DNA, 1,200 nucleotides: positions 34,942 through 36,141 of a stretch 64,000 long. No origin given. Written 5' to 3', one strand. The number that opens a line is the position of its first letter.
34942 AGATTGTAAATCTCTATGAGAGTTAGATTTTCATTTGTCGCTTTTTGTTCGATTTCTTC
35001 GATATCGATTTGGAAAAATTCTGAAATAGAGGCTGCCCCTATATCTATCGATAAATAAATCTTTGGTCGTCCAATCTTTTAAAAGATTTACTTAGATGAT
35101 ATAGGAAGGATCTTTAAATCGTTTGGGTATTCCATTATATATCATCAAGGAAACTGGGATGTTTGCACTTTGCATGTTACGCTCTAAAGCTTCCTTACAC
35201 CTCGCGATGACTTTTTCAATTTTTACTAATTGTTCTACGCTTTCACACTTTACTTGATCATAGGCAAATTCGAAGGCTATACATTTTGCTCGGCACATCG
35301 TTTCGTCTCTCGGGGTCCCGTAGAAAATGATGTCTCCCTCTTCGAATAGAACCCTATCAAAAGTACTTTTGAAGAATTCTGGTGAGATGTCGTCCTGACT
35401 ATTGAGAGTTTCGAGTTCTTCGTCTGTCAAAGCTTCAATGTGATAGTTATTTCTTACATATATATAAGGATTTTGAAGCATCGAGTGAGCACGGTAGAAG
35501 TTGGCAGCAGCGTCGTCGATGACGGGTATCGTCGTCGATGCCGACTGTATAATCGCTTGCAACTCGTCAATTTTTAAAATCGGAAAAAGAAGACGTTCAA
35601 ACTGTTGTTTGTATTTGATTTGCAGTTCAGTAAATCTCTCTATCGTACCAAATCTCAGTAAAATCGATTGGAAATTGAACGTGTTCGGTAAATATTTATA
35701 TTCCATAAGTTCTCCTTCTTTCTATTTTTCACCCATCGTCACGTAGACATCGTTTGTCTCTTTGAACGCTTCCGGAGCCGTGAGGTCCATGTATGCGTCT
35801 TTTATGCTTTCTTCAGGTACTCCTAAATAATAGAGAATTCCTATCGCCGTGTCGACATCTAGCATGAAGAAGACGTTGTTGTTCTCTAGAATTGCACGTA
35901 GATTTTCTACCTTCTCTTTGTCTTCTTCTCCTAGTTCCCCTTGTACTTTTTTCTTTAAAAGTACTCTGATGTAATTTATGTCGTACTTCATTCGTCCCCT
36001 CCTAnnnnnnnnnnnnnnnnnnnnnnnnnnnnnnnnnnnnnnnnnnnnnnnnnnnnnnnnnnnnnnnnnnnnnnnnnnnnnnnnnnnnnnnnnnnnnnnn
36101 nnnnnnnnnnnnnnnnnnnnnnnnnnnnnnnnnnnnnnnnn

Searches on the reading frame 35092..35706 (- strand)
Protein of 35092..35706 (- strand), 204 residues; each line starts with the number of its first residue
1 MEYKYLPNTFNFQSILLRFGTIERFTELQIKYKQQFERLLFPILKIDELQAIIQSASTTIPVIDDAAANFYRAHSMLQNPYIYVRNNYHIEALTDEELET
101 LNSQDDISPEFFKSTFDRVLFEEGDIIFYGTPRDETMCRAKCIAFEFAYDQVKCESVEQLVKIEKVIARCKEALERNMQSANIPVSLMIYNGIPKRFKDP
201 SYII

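Call 6: search_protein_families(library=pfam, proteins=[window:35092-35706:-], max_evalue=0.1)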
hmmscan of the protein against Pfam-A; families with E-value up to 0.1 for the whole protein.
window:35092-35706:- (204 aa): 0 families

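Call 7: search_protein_families(library=ncbifam, proteins=[window:35092-35706:-], max_evalue=1)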
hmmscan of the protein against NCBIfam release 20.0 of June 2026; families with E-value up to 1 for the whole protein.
window:35092-35706:- (204 aa): 0 families

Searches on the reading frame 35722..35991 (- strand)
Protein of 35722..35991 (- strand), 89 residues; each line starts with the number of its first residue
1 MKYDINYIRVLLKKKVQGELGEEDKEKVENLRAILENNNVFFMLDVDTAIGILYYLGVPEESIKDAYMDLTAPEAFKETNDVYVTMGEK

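Call 112: search_protein_families(library=pfam, proteins=[window:35722-35991:-], max_evalue=0.01)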
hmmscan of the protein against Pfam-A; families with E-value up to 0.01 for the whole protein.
window:35722-35991:- (89 aa): 0 families
